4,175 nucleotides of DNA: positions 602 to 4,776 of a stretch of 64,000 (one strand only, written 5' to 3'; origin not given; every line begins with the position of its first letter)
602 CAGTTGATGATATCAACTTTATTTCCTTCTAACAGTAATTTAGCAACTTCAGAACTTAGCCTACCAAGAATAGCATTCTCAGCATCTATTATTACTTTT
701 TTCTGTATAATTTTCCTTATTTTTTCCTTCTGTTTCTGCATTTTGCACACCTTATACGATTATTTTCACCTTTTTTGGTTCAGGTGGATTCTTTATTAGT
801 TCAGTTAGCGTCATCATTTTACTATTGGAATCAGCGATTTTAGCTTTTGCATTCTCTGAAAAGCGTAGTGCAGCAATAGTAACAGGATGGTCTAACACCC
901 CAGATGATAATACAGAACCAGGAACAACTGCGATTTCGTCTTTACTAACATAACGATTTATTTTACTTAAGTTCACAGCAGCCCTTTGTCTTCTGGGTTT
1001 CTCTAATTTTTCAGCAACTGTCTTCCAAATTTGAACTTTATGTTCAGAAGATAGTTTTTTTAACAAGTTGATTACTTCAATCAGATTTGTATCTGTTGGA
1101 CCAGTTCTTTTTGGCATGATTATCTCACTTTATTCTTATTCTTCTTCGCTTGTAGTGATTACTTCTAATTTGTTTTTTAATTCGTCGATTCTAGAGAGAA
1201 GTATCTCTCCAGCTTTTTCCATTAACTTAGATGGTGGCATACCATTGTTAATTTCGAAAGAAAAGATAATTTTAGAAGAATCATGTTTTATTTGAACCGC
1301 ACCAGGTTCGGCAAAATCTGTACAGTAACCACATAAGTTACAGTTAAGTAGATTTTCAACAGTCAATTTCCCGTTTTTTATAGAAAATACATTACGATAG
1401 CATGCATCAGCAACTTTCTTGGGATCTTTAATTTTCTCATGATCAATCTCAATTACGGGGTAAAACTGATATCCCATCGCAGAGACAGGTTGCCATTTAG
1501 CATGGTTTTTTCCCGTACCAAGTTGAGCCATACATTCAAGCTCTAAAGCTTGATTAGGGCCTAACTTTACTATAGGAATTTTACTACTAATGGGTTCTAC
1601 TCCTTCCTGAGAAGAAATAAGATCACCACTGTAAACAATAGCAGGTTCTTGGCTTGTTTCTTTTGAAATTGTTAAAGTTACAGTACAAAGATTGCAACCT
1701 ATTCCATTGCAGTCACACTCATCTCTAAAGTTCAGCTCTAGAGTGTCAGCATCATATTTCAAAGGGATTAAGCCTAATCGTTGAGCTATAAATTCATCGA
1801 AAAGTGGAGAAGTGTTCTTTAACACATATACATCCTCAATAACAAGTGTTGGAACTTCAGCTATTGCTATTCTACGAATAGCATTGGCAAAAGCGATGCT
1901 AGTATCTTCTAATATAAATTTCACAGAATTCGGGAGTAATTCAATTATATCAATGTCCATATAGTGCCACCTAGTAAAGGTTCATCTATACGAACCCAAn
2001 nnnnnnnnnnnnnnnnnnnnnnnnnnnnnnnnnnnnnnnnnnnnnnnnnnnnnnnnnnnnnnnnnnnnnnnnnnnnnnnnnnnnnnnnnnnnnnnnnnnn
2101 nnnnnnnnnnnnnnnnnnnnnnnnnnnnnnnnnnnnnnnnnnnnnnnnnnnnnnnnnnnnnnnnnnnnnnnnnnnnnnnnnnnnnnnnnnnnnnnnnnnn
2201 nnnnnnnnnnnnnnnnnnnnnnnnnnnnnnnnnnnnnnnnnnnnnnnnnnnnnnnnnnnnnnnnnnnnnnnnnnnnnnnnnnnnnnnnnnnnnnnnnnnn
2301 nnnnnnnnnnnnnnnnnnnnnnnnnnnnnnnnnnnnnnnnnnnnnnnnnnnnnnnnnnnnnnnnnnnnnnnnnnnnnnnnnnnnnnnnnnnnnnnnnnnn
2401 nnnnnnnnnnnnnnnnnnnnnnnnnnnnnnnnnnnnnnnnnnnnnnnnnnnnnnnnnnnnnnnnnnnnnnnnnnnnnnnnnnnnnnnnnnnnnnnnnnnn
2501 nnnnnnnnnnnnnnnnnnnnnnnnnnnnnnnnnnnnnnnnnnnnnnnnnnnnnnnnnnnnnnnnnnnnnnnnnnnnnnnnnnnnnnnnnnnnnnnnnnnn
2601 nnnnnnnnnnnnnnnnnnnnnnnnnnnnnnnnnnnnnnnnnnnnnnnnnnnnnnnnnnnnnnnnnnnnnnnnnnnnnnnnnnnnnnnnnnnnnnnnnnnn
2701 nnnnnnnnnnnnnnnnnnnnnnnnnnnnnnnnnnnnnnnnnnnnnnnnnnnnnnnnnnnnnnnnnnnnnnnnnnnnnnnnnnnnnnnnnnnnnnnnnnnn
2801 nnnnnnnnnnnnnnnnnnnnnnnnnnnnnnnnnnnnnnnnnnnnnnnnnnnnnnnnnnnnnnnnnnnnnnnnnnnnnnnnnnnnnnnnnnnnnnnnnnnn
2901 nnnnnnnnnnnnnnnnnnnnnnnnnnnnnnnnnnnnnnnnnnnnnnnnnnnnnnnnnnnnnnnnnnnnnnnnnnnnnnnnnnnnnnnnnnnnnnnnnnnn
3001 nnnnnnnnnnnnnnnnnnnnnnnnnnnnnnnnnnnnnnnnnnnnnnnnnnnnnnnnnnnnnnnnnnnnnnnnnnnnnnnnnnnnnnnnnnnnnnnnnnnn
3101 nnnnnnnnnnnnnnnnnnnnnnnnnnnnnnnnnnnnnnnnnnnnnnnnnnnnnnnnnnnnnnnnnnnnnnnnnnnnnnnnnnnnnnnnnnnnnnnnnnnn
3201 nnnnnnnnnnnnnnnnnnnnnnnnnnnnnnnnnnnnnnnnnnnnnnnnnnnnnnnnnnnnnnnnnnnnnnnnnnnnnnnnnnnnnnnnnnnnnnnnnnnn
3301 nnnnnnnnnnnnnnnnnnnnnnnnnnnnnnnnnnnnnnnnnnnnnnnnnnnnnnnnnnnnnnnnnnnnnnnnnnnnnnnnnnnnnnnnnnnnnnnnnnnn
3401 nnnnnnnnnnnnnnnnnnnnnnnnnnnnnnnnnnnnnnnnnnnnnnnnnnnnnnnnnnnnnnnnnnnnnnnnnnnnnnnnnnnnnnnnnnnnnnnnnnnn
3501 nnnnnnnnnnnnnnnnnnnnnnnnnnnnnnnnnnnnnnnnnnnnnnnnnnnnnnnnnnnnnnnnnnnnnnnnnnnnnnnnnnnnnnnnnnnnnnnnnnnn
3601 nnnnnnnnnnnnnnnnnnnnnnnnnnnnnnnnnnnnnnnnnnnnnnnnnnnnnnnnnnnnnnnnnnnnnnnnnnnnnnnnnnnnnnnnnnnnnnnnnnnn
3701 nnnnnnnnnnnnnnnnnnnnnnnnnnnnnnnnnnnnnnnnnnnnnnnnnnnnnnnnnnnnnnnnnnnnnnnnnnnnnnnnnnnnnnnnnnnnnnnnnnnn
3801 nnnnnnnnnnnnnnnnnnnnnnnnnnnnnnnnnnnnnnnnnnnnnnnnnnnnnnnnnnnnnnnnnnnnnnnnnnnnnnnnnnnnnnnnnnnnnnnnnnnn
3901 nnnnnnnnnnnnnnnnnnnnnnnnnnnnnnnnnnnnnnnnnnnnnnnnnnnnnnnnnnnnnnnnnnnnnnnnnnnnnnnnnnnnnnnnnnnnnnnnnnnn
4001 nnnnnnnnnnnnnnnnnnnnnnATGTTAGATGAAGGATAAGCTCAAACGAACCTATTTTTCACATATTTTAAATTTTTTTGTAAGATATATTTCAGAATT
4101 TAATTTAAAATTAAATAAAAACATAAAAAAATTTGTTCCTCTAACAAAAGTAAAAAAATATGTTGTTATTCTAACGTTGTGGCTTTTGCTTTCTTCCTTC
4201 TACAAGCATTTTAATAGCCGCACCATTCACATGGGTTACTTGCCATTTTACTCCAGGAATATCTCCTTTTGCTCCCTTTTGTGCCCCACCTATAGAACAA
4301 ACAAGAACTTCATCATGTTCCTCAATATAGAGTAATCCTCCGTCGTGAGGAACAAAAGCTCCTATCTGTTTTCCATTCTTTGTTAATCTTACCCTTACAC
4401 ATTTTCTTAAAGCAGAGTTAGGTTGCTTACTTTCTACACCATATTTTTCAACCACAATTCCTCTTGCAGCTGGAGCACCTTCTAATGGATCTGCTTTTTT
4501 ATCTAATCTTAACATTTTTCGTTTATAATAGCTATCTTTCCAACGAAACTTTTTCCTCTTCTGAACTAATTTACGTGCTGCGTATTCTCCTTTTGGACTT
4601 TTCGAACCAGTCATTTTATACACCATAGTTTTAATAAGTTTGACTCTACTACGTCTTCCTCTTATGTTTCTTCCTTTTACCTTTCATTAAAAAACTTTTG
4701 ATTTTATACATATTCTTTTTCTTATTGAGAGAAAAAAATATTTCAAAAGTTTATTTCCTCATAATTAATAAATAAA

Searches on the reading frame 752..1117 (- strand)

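Call 62: search_protein_families(library=pfam, proteins=[window:752-1117:-])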
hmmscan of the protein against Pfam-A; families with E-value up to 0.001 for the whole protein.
window:752-1117:- (121 aa): 2 families
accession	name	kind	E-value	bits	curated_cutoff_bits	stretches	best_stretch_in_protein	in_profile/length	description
PF17135.9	Ribosomal_L18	-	5.1e-11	42.8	28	1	15-117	28-136/188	Ribosomal protein 60S L18 and 50S L18e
PF00828.25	Ribosomal_L27A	-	2.2e-05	25.2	21.5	1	30-96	7-66/72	Ribosomal proteins 50S-L15, 50S-L18e, 60S-L27A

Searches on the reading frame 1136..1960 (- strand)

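Call 9: search_protein_families(library=pfam, proteins=[window:1136-1960:-])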
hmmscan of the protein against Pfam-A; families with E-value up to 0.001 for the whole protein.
window:1136-1960:- (274 aa): 2 families
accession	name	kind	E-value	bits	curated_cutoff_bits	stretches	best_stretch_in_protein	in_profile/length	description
PF01000.31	RNA_pol_A_bac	-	4.3e-18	66.1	33.9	1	50-155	5-101/119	RNA polymerase Rpb3/RpoA insert domain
PF01193.29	RNA_pol_L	-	8.4e-12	45.1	24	1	14-255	1-71/74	RNA polymerase Rpb3/Rpb11 dimerisation domain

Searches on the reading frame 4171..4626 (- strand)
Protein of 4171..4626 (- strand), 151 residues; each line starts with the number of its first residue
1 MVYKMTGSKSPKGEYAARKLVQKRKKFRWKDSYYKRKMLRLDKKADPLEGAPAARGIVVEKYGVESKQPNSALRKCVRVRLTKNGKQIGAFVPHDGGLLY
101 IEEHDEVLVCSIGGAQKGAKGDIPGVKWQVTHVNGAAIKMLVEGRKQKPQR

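Call 9: search_protein_families(library=pfam, proteins=[window:4171-4626:-])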
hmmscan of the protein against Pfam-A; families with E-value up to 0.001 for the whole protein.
window:4171-4626:- (151 aa): 1 family
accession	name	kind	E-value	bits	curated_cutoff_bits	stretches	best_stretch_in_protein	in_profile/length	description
PF00164.32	Ribosom_S12_S23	-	1.6e-39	134.5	22.3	1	43-151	3-110/110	Ribosomal protein S12/S23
